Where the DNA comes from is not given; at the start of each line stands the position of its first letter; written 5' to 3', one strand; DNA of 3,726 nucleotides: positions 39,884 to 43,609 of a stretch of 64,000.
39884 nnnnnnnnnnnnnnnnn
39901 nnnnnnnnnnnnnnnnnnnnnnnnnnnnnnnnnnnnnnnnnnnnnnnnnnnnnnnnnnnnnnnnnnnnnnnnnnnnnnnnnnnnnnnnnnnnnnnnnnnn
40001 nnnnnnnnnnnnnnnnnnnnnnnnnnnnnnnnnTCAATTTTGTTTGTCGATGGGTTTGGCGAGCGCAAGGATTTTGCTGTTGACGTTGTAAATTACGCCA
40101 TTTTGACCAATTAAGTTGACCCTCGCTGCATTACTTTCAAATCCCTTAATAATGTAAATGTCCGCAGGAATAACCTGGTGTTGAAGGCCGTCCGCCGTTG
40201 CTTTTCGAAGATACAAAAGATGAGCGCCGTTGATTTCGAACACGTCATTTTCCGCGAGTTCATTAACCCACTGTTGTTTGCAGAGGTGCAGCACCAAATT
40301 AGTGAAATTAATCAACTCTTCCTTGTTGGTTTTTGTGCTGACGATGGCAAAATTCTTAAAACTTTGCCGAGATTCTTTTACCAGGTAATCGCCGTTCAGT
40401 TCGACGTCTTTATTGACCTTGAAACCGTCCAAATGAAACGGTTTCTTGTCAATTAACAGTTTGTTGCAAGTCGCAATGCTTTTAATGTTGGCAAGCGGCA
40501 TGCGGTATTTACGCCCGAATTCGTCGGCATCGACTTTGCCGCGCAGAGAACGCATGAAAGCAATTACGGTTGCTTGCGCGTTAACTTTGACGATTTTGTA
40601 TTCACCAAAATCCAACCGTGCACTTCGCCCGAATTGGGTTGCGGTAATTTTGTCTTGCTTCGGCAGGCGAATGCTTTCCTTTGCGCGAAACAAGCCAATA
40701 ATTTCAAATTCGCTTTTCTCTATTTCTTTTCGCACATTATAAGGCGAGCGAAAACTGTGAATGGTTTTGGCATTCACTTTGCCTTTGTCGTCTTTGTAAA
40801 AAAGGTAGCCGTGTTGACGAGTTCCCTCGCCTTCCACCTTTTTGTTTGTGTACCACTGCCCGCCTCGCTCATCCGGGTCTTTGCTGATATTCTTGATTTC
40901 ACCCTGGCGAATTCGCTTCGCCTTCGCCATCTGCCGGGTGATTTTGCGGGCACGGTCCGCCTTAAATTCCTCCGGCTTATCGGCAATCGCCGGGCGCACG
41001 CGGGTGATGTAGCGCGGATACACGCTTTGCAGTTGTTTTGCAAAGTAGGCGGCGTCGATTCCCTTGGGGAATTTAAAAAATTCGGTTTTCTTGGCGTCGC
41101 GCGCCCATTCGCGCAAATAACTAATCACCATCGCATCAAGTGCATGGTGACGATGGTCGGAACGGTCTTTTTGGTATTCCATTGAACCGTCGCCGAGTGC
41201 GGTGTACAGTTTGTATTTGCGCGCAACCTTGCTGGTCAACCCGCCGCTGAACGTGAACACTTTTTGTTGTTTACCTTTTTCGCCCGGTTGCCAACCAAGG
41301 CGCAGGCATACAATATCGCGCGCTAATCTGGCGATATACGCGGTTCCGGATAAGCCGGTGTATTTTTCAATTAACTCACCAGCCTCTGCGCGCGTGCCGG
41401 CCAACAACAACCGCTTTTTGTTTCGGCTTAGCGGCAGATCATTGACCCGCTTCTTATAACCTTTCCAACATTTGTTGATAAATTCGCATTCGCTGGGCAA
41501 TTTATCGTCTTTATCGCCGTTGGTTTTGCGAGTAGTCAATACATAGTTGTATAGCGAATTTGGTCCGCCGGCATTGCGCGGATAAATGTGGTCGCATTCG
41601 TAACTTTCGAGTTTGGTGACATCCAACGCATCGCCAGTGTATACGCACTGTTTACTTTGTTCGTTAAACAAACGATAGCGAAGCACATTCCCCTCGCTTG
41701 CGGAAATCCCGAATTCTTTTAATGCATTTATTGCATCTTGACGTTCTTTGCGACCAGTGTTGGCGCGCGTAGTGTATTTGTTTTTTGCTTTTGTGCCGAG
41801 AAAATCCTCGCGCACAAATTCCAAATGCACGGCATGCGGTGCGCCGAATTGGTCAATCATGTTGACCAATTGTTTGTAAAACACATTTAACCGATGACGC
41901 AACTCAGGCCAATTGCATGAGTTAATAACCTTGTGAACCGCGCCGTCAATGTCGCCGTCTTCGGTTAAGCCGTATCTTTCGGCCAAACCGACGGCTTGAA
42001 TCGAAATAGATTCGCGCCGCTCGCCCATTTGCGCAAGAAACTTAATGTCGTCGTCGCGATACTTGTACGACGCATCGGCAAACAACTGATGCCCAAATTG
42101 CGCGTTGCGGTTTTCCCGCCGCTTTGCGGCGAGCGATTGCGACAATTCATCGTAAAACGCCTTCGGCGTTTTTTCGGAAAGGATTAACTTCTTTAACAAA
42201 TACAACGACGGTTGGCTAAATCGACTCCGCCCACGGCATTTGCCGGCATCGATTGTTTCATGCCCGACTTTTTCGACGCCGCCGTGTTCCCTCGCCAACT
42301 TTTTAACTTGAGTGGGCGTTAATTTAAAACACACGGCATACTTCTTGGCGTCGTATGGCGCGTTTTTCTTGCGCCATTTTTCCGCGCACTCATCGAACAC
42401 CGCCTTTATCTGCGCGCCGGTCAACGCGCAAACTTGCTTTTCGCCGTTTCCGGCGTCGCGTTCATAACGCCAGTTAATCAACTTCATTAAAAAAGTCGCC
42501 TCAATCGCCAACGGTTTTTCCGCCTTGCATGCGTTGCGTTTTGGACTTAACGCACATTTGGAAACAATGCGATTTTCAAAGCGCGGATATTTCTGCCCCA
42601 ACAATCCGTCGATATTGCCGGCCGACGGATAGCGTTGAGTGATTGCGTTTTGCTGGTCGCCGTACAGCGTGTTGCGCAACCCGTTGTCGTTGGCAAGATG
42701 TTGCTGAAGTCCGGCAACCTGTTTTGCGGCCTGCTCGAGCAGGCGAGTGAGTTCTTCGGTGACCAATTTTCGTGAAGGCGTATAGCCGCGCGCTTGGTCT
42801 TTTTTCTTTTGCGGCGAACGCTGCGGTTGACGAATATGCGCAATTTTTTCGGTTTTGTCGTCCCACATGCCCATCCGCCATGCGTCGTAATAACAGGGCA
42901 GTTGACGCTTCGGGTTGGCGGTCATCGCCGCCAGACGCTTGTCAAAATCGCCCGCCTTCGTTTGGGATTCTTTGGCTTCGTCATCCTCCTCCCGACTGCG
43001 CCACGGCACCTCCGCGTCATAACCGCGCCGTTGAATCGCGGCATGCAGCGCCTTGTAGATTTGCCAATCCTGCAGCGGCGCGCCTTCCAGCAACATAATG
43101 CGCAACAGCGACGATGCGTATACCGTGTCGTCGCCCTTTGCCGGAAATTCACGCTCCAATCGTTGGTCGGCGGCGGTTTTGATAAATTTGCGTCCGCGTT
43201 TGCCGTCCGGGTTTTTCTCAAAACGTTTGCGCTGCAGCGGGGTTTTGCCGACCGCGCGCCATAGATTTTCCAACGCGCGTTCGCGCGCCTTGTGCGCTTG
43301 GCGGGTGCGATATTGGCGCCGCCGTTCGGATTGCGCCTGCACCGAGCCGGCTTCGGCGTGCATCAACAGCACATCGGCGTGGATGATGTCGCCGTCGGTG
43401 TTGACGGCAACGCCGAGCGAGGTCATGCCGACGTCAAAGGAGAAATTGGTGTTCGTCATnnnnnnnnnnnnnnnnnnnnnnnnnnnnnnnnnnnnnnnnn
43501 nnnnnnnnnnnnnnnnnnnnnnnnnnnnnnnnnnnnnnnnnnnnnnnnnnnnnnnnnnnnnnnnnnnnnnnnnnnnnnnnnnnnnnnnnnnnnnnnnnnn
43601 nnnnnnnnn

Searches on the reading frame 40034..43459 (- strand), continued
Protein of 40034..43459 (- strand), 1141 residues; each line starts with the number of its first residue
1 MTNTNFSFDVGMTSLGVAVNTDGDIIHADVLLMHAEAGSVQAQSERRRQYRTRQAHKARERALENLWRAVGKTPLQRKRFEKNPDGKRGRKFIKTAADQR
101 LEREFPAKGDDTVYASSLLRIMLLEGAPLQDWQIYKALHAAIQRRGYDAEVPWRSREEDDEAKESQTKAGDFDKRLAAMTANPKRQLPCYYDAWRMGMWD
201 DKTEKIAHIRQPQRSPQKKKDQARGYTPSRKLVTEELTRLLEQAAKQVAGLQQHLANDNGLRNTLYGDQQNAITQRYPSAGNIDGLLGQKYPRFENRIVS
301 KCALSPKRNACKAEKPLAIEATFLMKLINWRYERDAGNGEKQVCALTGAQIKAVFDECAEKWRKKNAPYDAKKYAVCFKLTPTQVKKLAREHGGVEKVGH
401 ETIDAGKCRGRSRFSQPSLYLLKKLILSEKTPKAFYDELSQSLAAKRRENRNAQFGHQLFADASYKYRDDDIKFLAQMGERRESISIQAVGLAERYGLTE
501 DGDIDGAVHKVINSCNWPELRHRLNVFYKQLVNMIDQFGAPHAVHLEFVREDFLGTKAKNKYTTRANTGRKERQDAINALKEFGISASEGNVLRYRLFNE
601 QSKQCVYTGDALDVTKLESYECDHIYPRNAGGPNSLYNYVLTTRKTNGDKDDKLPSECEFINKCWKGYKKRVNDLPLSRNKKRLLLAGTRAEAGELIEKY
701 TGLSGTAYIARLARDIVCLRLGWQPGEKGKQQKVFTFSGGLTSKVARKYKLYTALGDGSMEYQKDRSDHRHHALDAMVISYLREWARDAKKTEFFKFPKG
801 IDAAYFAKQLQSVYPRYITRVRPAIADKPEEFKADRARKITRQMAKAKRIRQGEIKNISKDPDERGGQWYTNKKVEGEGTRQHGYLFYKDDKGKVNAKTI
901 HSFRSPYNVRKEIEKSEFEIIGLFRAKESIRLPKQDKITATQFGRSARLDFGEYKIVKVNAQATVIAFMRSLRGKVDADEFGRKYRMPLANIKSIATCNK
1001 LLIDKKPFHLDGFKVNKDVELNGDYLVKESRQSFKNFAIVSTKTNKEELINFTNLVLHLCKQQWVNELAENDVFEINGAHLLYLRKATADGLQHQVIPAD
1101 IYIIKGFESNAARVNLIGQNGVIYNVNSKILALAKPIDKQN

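Call 40: search_solved_structures(query=window:40034-43459:-, max_evalue=0.001)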
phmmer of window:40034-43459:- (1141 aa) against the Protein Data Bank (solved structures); distinct sequences matched with E-value up to 0.001: 60.
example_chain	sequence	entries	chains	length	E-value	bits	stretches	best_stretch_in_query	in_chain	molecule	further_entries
9ar4_A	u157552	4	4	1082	1.3e-16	63.3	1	529-782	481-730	CRISPR-associated endonuclease Cas9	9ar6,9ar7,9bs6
8uzb_A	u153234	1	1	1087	1.3e-16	63.3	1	529-798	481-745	CRISPR-associated endonuclease Cas9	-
8hnt_A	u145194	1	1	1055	2.2e-16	62.6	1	528-800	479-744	CRISPR-associated endonuclease Cas9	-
8uza_A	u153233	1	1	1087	3e-16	62.1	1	529-798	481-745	CRISPR-associated endonuclease Cas9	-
8hnw_A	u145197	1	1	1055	5.1e-15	58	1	528-800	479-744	CRISPR-associated endonuclease Cas9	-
8hnv_A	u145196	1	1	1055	5.1e-15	58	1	528-800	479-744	CRISPR-associated endonuclease Cas9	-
21dz_A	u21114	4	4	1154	6.5e-14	54.4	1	518-799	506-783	CRISPR-associated endonuclease Cas9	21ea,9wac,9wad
7mpz_A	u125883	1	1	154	3.8e-08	35.3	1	562-682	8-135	CRISPR-associated endonuclease Cas9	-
9lgi_A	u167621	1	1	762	5.9e-08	34.7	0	588-661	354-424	HNH nuclease domain-containing protein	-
8d2k_A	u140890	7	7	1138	1e-07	33.8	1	517-783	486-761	CRISPR-associated endonuclease, Csn1 family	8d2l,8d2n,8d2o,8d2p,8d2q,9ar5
9vj8_S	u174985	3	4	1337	1.5e-07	33.3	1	539-753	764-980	CRISPR-associated endonuclease Cas9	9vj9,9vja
7v59_B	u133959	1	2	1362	4.4e-07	31.8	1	533-698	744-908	CRISPR-associated endonuclease Cas9/Csn1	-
6mcb_A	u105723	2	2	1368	4.4e-07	31.7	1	533-698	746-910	CRISPR-associated endonuclease Cas9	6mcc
9h4l_A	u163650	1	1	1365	4.4e-07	31.7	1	533-698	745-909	CRISPR-associated endonuclease Cas9/Csn1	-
5f9r_B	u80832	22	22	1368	4.4e-07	31.7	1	533-698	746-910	CRISPR-associated endonuclease Cas9/Csn1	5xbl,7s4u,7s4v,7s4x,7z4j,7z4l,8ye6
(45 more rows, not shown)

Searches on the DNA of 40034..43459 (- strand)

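Call 52: build_rna_model(alignment_id=A4, structure=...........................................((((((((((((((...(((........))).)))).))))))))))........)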
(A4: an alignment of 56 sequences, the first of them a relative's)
Model R1 built from alignment A4 (56 sequences, 98 columns); structure: as given.
model positions 84; base pairs 17; branch points 0; effective number of sequences 3.07; information 0.676 bits per position. Calibrated on 0.2 Mb of random sequence (short: E-values are rough).
structure used (alignment columns):
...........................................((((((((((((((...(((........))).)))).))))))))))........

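Call 53: search_with_rna_model(model_id=R1, sources=[window, L001, L002, L003, L004, L005, L006, L007, L008, L009, L010, L011, L012, L013, L016, L025, L037, L042, L046, L047, L053, L077, L160, L161, L162, L163, L164, L165, L166, L167, L019, L056], max_evalue=10, show_alignments=3)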
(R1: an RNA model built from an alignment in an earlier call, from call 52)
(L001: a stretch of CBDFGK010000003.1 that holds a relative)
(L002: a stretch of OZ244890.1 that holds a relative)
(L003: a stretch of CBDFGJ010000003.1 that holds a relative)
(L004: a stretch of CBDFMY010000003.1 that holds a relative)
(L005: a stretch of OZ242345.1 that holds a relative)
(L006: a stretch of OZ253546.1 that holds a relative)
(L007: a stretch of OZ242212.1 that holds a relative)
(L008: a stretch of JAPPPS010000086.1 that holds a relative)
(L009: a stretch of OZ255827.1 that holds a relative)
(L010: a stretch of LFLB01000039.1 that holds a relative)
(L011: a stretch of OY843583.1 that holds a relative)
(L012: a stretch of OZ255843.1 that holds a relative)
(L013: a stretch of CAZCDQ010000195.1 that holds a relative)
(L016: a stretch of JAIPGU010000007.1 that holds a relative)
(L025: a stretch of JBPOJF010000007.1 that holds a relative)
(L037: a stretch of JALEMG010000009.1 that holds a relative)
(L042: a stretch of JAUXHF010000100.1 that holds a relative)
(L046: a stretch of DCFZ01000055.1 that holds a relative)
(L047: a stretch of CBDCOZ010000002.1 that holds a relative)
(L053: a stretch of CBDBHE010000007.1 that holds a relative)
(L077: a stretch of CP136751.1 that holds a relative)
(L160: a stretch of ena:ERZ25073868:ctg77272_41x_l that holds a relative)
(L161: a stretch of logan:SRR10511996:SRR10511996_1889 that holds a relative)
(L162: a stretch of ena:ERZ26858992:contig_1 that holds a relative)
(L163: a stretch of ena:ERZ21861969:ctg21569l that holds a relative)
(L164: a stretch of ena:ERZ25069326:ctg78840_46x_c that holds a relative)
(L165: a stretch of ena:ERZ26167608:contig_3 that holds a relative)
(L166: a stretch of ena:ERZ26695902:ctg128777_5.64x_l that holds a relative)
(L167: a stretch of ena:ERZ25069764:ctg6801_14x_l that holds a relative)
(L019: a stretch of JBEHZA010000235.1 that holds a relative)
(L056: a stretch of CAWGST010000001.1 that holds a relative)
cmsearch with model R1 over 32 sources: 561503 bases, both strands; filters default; matches with E-value up to 10: 41.
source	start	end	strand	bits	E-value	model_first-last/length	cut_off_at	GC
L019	7420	7503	-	92.5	1.4e-20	1-84/84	no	0.48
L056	13290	13373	-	91.4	2.7e-20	1-84/84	no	0.55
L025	12296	12388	-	40.6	1.2e-07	1-84/84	no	0.48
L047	7220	7303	-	38.3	4.5e-07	1-84/84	no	0.45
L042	6513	6602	-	35.6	2.1e-06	1-84/84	no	0.34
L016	12314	12405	-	32.6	1.2e-05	1-84/84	no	0.41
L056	14140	14205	+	29.3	7.7e-05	1-84/84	no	0.47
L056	13548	13613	+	25.3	0.00077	1-84/84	no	0.53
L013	4655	4725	-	24.3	0.0014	21-84/84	no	0.37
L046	12331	12418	-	23.6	0.0021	1-84/84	no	0.34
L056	13482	13526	+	22.2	0.0045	1-84/84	no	0.56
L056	13416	13477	+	21.7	0.0059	1-84/84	no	0.53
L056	14601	14664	+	21.2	0.008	1-84/84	no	0.62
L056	14865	14920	+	20.7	0.011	1-84/84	no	0.55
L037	12316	12410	-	19.5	0.022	1-84/84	no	0.45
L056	13746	13791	+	19.4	0.022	1-84/84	no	0.5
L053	12473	12566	-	18.9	0.03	1-84/84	no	0.37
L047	11494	11546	+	18.3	0.043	1-84/84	no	0.49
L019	7553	7584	+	18.1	0.047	1-84/84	no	0.53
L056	14536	14599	+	18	0.051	1-84/84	no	0.55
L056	13614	13680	+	17.8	0.056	1-84/84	no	0.52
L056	14667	14732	+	17.2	0.082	1-84/84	no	0.55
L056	14799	14857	+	17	0.092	1-84/84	no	0.53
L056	14206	14269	+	16.7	0.1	1-84/84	no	0.5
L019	7619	7650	+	16.7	0.1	1-84/84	no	0.56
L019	7685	7715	+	16.6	0.11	1-84/84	no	0.52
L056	14272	14319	+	16.5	0.12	1-84/84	no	0.56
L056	14008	14084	+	16.3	0.14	1-84/84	no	0.6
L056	14997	15028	+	16.2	0.14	1-84/84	no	0.62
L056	14404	14440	+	16.1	0.15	1-84/84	no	0.54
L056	14931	14962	+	16.1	0.15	1-84/84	no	0.59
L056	14338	14368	+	16.1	0.15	1-84/84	no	0.61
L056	13876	13906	+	16.1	0.15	1-84/84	no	0.61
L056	13942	13972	+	16.1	0.15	1-84/84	no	0.61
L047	10631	10698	+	15.1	0.26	1-84/84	no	0.5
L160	9621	9681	-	10.5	3.8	1-84/84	no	0.44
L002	5320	5385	-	10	4.9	1-84/84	no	0.36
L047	9907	9974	+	9.9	5.2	1-84/84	no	0.5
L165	7580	7627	-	8.8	9.9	1-84/84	no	0.42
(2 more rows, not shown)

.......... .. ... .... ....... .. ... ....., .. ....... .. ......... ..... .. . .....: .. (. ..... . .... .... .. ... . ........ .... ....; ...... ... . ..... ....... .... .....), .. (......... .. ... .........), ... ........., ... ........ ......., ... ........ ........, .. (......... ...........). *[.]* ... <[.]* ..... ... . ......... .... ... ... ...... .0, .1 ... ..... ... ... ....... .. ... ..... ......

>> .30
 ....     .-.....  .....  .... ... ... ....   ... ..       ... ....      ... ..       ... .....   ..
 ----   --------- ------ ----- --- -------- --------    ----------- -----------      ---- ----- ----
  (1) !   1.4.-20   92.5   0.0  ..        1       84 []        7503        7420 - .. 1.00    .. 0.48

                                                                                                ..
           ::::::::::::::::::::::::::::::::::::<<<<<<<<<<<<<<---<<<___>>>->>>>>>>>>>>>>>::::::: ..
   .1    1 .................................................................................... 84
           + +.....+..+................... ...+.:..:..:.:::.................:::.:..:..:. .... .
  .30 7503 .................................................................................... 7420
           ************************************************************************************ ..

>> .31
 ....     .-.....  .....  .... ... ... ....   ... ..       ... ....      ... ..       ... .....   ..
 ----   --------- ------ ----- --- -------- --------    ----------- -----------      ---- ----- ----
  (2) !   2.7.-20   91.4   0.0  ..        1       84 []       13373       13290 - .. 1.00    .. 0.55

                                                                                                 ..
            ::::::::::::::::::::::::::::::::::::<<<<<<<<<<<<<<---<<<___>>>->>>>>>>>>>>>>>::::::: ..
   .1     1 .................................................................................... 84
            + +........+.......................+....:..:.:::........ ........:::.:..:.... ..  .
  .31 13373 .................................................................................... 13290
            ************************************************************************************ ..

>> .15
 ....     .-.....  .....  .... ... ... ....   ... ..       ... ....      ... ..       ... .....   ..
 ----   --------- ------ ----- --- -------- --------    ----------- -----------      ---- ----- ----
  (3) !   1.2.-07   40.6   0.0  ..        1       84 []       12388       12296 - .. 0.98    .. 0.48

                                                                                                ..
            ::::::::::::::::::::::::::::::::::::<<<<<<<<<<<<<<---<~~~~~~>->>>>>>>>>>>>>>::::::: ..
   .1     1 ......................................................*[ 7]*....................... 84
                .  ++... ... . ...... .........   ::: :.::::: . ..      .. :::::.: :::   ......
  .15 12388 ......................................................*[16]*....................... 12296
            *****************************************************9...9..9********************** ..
